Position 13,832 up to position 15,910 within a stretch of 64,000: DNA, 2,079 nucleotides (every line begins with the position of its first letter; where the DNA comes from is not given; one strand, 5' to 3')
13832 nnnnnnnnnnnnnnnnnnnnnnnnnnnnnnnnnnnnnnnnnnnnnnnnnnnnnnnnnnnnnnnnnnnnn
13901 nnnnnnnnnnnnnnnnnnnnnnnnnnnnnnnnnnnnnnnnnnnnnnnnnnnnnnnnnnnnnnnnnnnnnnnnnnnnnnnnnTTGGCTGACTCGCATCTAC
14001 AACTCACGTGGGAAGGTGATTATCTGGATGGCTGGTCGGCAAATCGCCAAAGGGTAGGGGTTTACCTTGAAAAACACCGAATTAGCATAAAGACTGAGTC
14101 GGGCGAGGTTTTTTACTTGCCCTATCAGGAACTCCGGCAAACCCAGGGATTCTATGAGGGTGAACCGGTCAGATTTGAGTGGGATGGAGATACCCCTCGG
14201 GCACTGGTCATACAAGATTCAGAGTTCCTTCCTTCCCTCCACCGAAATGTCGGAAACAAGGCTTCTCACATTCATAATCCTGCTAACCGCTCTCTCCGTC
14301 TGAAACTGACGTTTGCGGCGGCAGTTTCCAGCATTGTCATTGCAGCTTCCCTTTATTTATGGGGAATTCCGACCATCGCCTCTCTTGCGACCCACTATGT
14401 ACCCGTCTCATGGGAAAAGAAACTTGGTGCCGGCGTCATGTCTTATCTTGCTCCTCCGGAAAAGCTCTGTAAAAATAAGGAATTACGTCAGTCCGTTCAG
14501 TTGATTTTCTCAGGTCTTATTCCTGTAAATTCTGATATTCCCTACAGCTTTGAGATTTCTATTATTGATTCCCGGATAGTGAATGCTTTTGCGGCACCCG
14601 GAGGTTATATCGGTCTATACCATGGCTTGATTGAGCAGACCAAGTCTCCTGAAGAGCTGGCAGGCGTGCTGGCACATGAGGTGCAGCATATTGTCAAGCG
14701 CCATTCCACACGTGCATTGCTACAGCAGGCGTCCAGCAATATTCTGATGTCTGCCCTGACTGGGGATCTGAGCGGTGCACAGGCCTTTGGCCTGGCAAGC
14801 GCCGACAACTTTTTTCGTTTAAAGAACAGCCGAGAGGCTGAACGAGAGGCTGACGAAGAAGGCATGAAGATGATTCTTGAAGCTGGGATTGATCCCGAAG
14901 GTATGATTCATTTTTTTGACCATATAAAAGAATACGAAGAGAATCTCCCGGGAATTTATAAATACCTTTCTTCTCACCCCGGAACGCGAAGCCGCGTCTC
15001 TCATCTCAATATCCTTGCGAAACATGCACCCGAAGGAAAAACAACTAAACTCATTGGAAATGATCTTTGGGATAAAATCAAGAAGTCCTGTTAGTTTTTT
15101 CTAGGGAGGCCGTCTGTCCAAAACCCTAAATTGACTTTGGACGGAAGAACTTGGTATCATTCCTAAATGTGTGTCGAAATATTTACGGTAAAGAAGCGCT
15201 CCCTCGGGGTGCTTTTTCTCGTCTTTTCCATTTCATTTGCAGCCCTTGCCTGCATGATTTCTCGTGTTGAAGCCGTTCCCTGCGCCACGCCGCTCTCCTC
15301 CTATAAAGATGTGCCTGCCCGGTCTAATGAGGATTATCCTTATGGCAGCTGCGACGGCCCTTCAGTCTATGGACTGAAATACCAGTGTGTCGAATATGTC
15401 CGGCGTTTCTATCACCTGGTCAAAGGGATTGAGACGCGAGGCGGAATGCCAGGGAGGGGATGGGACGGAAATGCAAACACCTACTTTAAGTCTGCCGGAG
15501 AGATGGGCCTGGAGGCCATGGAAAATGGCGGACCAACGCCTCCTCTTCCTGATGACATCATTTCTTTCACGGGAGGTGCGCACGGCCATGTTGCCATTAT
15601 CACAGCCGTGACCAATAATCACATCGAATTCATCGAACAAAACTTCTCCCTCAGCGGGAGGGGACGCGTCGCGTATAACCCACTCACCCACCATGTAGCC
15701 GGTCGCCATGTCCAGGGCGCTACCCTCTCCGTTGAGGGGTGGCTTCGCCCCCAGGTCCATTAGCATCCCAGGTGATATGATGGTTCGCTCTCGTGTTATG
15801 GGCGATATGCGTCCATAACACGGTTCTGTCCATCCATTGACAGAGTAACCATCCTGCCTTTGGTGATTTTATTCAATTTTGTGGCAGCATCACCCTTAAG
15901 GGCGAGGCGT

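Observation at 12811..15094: Translationally coupled Zn-ribbon/DUF898 membrane protein and membrane M48 protease: a two-gene module of unknown function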

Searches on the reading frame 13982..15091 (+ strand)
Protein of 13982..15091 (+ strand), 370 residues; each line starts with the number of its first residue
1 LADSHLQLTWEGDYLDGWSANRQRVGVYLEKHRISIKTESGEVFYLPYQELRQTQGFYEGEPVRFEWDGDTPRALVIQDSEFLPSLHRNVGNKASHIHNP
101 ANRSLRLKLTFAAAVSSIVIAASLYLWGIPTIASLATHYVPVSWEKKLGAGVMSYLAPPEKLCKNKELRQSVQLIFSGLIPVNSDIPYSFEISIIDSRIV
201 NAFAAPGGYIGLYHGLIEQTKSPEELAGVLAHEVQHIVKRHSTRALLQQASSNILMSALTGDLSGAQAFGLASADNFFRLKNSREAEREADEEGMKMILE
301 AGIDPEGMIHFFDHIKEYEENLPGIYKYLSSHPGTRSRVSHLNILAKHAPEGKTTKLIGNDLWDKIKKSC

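Call 3: search_protein_families(library=pfam, proteins=[window:13982-15091:+], max_evalue=0.01)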
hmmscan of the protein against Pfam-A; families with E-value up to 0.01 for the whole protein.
window:13982-15091:+ (370 aa): 2 families
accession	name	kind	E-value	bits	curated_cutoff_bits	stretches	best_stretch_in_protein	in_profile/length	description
PF01435.24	Peptidase_M48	-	1.6e-30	106.8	20.3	1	171-343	6-183/186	Peptidase family M48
PF13203.12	DUF2201_N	-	0.0053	16.9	23.2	1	222-245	56-79/271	Putative metallopeptidase domain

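Call 4: search_protein_families(library=ncbifam, proteins=[window:13982-15091:+], max_evalue=0.01)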
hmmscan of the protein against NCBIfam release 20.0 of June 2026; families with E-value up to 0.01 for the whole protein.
window:13982-15091:+ (370 aa): 8 families
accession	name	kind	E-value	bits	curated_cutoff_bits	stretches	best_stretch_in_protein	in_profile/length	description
NF052400.1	M48_BAM_BepA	equivalog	1.3e-29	103.3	570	1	123-350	24-261/483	beta-barrel assembly-enhancing protease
NF052399.1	M48_lipo_LoiP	exception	1e-11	44.8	365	1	199-343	96-241/247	metalloprotease LoiP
NF002775.0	PRK02870.1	equivalog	1.9e-05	24.1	285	1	181-257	125-204/338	zinc metalloprotease HtpX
NF002669.0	PRK02391.1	equivalog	5.9e-05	22.4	341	1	184-241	90-149/298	zinc metalloprotease HtpX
NF002363.0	PRK01345.1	equivalog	8.8e-05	21.7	422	1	191-241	86-139/318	zinc metalloprotease HtpX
NF002826.0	PRK03001.1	equivalog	0.00059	19.1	369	0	192-268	88-155/285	zinc metalloprotease HtpX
NF003425.0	PRK04897.1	equivalog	0.0012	18.1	355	1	191-239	99-150/298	zinc metalloprotease HtpX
NF003965.0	PRK05457.1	equivalog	0.0078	15.6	245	0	191-239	96-147/285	protease HtpX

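Call 8: find_homologous_proteins(query=window:13982-15091:+, max_evalue=0.00001)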
Query window:13982-15091:+ (370 aa): 4827 proteins with E <= 0.00001 among 8000 candidates; the best 120 are listed.
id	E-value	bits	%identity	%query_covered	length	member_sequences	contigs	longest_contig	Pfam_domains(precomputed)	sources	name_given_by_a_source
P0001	2.8e-247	838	100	100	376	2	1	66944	PF01435.25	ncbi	ncbi:MAG: M48 family metallopeptidase [Nitrospiria bacterium]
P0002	1.3e-160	553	68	99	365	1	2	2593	PF01435.25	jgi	jgi:predicted Zn-dependent protease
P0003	3.2e-153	528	65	99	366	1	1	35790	PF01435.25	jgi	-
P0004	5.7e-107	376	48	99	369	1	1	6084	PF01435.25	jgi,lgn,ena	-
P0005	6.7e-107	376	47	99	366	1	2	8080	PF01435.25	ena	-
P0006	2.0e-106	374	47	99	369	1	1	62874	PF01435.25,PF23368.2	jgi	jgi:predicted Zn-dependent protease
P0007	2.3e-106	374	48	99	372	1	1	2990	PF01435.25,PF23368.2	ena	-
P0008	2.7e-106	374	50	99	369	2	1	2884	PF01435.25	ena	-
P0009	1.2e-105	372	48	99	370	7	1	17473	PF01435.25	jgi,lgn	jgi:predicted Zn-dependent protease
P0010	2.7e-105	370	49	99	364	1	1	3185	PF01435.25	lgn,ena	-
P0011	8.4e-105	369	48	99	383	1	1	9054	PF01435.25,PF23368.2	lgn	-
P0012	1.4e-104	368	48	99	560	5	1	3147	PF01435.25,PF23368.2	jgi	-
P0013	1.5e-104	368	48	99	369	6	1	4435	PF01435.25,PF23368.2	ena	-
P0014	3.9e-104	367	48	99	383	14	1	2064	PF01435.25,PF23368.2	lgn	-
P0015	4.9e-104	366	47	99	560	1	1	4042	PF01435.25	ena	-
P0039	1.1e-101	359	47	99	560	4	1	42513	PF01435.25,PF23368.2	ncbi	-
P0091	2.3e-98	348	47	99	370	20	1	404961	PF01435.25,PF23368.2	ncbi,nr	ncbi:MAG: putative peptidase [candidate division NC10 bacterium CSP1-5]|nr:MAG: putative peptidase [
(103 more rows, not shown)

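Call 12: find_encoding_contigs(protein=P0091, flank=6000, max_places=3)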
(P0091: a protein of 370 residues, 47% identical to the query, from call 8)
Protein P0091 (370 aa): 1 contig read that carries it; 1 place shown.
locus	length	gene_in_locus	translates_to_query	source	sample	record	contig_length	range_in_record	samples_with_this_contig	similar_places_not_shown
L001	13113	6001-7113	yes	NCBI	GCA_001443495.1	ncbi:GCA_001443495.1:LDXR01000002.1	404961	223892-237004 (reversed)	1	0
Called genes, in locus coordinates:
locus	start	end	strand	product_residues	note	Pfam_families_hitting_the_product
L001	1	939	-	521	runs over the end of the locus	PF12072:RNase_Y_N, PF00013:KH_1 (weak), PF01966:HD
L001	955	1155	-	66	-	PF01812:5-FTHF_cyc-lig (weak)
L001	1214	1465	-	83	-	-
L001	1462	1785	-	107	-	PF05164:ZapA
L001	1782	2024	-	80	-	-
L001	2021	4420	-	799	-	PF01588:tRNA_bind, PF03483:B3_4, PF03484:B5, PF17759:tRNA_synthFbeta, PF03147:FDX-ACB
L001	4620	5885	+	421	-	PF05987:DUF898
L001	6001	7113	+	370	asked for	PF23368:DUF7092 (weak), PF01435:Peptidase_M48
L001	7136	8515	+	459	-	PF01938:TRAM, PF02475:TRM5-TYW2_MTfase, PF05958:tRNA_U5-meth_tr, PF03602:Cons_hypoth95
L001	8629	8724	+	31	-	-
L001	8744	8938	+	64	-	-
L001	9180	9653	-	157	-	PF04073:tRNA_edit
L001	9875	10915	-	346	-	PF02912:Phe_tRNA-synt_N, PF01409:tRNA-synt_2d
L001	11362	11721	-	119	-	PF00453:Ribosomal_L20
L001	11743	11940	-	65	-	-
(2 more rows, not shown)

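Call 17: find_related_loci(query=A2, collection=genome_contigs, flank=5000)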
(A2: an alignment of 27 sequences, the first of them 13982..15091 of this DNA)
Query A2 (370 aa) in genome_contigs; peptide patterns used: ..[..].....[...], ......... (x = any residue, [..] = any of these).
600 stretches matched a pattern (row limit reached: there are more); 455 encode a relative of the query (tblastn E <= 1e-3); the best 80 are kept; 80 distinct loci.
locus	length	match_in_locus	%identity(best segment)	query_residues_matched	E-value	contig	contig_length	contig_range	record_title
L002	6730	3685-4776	47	6-370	1e-111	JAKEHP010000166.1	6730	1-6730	MAG: Candidatus Methylomirabilota bacterium isolate PMV_7_maxbin.006 PMV_7_maxbin.006.k101_183236, whole genome shotgun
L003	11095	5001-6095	47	6-370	1e-107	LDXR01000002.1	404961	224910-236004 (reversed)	MAG: candidate division NC10 bacterium CSP1-5 XU15_C0002, whole genome shotgun sequence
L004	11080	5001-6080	47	10-370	2e-106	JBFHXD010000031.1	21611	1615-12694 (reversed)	MAG: Candidatus Methylomirabilales bacterium isolate Mix_sand09.2021.07.Z.47 k141_3203812_length_21611_cov_12.0440, whol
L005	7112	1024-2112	44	6-370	1e-101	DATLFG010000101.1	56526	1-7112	MAG TPA_asm: Candidatus Limnocylindria bacterium isolate SMAG_U14396 k141_734971, whole genome shotgun sequence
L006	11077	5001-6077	42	10-370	5e-97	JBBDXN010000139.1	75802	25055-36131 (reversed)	MAG: Candidatus Rokuibacteriota bacterium isolate LejiaD_70_14 Lejia_D_653_length_75802_cov_8, whole genome shotgun sequ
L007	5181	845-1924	43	10-370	3e-94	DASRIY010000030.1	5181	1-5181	MAG TPA_asm: Candidatus Methylomirabilota bacterium isolate SMAG_U10122 k141_290008, whole genome shotgun sequence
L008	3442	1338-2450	43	1-370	3e-94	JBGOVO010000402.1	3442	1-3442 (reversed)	MAG: Candidatus Methylomirabilia bacterium isolate OBJ_0618_7090110_113 k141_6360293_length_3442_cov_15.7583, whole geno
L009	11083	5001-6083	43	10-370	3e-93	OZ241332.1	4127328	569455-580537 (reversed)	MAG: uncultured Candidatus Binatia bacterium isolate ce7e85d1-9959-44a0-99a7-1c122dec4f51 genome assembly, chromosome: 1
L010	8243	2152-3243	40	6-370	1e-92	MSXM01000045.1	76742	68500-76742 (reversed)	MAG: Nitrospira sp. ST-bin4 1835, whole genome shotgun sequence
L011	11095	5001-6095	42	4-370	3e-92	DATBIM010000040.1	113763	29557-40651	MAG TPA_asm: Candidatus Methylomirabilota bacterium isolate SMAG_U3894 k141_3259099, whole genome shotgun sequence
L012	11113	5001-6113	42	4-370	2e-90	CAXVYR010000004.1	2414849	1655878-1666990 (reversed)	MAG: Terriglobia bacterium isolate 00cd7bbc-bff0-487f-9545-a217d18c1db4 genome assembly, contig: contig_4, whole genome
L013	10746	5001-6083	40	8-370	1e-87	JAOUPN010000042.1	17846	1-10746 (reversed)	MAG: Nitrospira sp. isolate 8_1_Oct_SF_Bin54 8_1_Oct_SF_Bin54_scaffold_1581_c1, whole genome shotgun sequence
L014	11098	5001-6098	42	4-370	2e-87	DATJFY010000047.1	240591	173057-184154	MAG TPA_asm: Verrucomicrobiia bacterium isolate SMAG_U15472 k141_5678355, whole genome shotgun sequence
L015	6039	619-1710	39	6-370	8e-87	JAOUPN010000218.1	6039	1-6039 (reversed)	MAG: Nitrospira sp. isolate 8_1_Oct_SF_Bin54 8_1_Oct_SF_Bin54_scaffold_14870_c1, whole genome shotgun sequence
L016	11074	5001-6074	42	11-370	2e-86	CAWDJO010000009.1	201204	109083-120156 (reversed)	MAG: uncultured delta proteobacterium isolate MFD00709.bin.2.147 genome assembly, contig: contig_13333, whole genome sho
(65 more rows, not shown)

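Call 31: predict_structure(alignment_id=A4)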
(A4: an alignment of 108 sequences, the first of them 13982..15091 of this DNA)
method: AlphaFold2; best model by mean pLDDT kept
length: 370 residues; sequences in the alignment: 108
mean_pLDDT: 86.7   pTM: 0.73
mean pLDDT of the five models: 86.7, 86.5, 85.8, 84.5, 83.5
residues with pLDDT >= 90: 218; 70-90: 110; 50-70: 30; < 50: 12
segments of 3 or more residues with pLDDT < 50: 1-3, 323-331
pLDDT, mean of each block of 10 residues (from residue 1): 68 93 95 93 93 90 90 93 90 86 87 93 89 92 95 91 96 95 89 93 94 95 96 96 89 81 61 56 80 94 94 78 47 73 89 84 92
secondary structure, 60 per line:
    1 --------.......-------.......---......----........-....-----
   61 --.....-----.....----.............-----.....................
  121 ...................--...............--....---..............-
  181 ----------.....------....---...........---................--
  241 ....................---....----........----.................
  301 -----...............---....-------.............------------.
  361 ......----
elements in order: E9-15 E23-29 E33-38 E43-47 E52-55 E63-67 E73-77 H82-94 H100-139 H142-156 H166-179 E191-195 E202-205 E209-213 H214-219 H223-238 H241-260 H264-267 H272-279 H284-300 H306-320 H324-327 H335-347 H360-366

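Call 34: fold_search(model_id=the predicted structure, library=pdb)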
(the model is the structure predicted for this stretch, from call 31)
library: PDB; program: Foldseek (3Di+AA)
matches with E <= 10: 640; with E <= 0.001: 9
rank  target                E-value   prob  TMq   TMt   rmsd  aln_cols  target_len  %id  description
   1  3c37_B                1.4e-09  1.00  0.45  0.71   5.2       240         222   24  X-ray structure of the putative Zn-dependent peptidase Q74D82 at the resolution 1.7 A. Northeast Structural Genomics C (released 2008-02-12)
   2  3c37_A                1.7e-09  1.00  0.44  0.70   6.1       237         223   26  X-ray structure of the putative Zn-dependent peptidase Q74D82 at the resolution 1.7 A. Northeast Structural Genomics C (released 2008-02-12)
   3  6ait_B                4.6e-06  1.00  0.42  0.38   5.4       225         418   22  Crystal structure of E. coli BepA (released 2018-12-26)
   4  6ait_E                5.6e-06  1.00  0.45  0.41   5.0       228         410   22  Crystal structure of E. coli BepA (released 2018-12-26)
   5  6ait_C                6.1e-06  1.00  0.45  0.40   5.6       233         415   21  Crystal structure of E. coli BepA (released 2018-12-26)
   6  6ait_D                6.4e-06  1.00  0.44  0.39   5.2       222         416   23  Crystal structure of E. coli BepA (released 2018-12-26)
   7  6ait_A                9.5e-06  1.00  0.47  0.42   4.7       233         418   22  Crystal structure of E. coli BepA (released 2018-12-26)
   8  6ait_F                1.6e-05  1.00  0.44  0.41   5.0       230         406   23  Crystal structure of E. coli BepA (released 2018-12-26)
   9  6sar                  4.5e-05  1.00  0.44  0.42   3.5       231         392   20  E coli BepA/YfgC (released 2020-08-26)
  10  2ypt_A                4.9e-03  1.00  0.31  0.27  12.3       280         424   18  Crystal structure of the human nuclear membrane zinc metalloprotease ZMPSTE24 mutant (E336A) in complex with a synthet (released 2012-12-05)
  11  2yf0                  5.7e-03  0.69  0.19  0.15  26.8       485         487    7  Human Myotubularin related protein 6 (MTMR6) (released 2011-04-13)
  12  2ypt_B                1.0e-02  1.00  0.31  0.28  12.2       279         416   18  Crystal structure of the human nuclear membrane zinc metalloprotease ZMPSTE24 mutant (E336A) in complex with a synthet (released 2012-12-05)
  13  2ypt_D                1.2e-02  1.00  0.30  0.28  12.2       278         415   18  Crystal structure of the human nuclear membrane zinc metalloprotease ZMPSTE24 mutant (E336A) in complex with a synthet (released 2012-12-05)
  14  7pwd_A                1.7e-02  1.00  0.18  0.11   4.5        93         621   17  Structure of an inhibited GRK2-G-beta and G-gamma complex (released 2021-10-20)
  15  2fju_B                1.7e-02  0.99  0.20  0.11  25.5       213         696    8  Activated Rac1 bound to its effector phospholipase C beta 2 (released 2006-11-21)
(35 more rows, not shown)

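Call 39: search_protein_families(library=padloc, proteins=[window:13982-15091:+], max_evalue=0.01)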
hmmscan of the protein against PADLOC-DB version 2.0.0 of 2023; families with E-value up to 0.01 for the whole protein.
window:13982-15091:+ (370 aa): 0 families

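Call 51: find_encoding_contigs(protein=P0003, flank=6000, max_places=2)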
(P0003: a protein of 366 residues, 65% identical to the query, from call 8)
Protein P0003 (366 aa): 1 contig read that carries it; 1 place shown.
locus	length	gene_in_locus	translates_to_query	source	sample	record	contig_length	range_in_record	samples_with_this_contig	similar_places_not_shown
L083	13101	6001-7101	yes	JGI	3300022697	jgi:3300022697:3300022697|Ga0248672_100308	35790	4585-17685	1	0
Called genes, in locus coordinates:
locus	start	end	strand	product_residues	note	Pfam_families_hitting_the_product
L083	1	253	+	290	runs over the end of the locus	PF00701:DHDPS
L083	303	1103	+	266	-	PF01113:DapB_N, PF05173:DapB_C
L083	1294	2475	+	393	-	PF00155:Aminotran_1_2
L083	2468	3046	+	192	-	PF01288:HPPK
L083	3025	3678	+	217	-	PF01712:dNK, PF13238:AAA_18 (weak), PF02223:Thymidylate_kin (weak)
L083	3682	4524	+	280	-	PF02569:Pantoate_ligase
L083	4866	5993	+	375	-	PF05987:DUF898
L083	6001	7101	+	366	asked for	PF01435:Peptidase_M48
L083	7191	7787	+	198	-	PF05257:CHAP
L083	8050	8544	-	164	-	-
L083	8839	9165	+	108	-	PF00581:Rhodanese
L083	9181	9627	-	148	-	PF02391:MoaE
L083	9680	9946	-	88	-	PF02597:ThiS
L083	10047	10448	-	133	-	-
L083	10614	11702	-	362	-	PF03739:LptF_LptG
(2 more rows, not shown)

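Call 67: search_solved_structures(query=A4, max_evalue=0.001)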
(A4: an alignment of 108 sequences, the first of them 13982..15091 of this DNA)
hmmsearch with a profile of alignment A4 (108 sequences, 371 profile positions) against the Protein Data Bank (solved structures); distinct sequences matched with E-value up to 0.001: 7.
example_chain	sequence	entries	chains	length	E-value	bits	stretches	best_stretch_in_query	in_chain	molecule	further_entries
3c37_A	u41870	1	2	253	9.4e-45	156.1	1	135-363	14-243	Peptidase, M48 family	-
6sar_A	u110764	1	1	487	1.9e-31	112.4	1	105-350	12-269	Beta-barrel assembly-enhancing protease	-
28jq_F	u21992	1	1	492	8.8e-31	110.1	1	124-350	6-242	Beta-barrel assembly-enhancing protease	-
28jl_F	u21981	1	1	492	1.2e-30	109.7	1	124-350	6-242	Beta-barrel assembly-enhancing protease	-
28jr_F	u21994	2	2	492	1.2e-30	109.6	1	124-350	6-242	Beta-barrel assembly-enhancing protease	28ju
6ait_A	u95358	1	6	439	1.7e-29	105.9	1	140-350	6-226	Beta-barrel assembly-enhancing protease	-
4il3_A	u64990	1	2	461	0.00029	22.9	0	204-252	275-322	Ste24p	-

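Call 73: search_protein_families(library=pfam, proteins=[P0039], max_evalue=1)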
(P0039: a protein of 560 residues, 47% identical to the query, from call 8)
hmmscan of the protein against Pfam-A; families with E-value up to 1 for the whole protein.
P0039 (560 aa): 8 families
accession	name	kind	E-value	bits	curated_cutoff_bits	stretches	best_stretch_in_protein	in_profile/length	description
PF01435.24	Peptidase_M48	-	5.7e-31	108.2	20.3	1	172-340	12-185/186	Peptidase family M48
PF23368.1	DUF7092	-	1.8e-06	28.9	24.5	1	6-76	3-68/77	Domain of unknown function (DUF7092)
PF07998.17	Peptidase_M54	-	0.0068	16.9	24.4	1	414-554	41-178/194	Peptidase family M54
PF25362.1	bPH_11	-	0.043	13.7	27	1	4-49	31-76/125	Bacterial PH domain-like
PF13699.11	eCIS_core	-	0.094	13.3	22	1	200-237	41-77/79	eCIS core domain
PF13203.12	DUF2201_N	-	0.14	12.2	23.2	1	218-240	57-79/271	Putative metallopeptidase domain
PF19527.4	DUF6055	-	0.34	10.2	27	1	185-236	92-143/417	Family of unknown function (DUF6055)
PF20573.4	DUF6782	-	0.56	9.9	27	0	212-236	81-105/241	Putative metallopeptidase family (DUF6782)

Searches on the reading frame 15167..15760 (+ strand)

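Call 3: search_protein_families(library=pfam, proteins=[window:15167-15760:+], max_evalue=0.01)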
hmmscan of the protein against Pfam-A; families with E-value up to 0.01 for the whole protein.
window:15167-15760:+ (198 aa): 1 family
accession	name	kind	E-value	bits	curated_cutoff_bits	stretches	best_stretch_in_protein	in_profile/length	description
PF05257.22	CHAP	-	1.2e-12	48.6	26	1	69-159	5-81/81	CHAP domain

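Call 4: search_protein_families(library=ncbifam, proteins=[window:15167-15760:+], max_evalue=0.01)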
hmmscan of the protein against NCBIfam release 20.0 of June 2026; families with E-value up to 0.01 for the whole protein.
window:15167-15760:+ (198 aa): 2 families
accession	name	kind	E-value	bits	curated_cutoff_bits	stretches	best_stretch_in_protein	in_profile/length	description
NF007801.0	PRK10507.1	equivalog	1.5e-09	36.6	882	1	46-160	30-150/619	bifunctional glutathionylspermidine amidase/synthase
NF046104.1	PptglHdxlasePcsB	equivalog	0.00016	21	450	1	98-161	317-375/400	peptidoglycan hydrolase PcsB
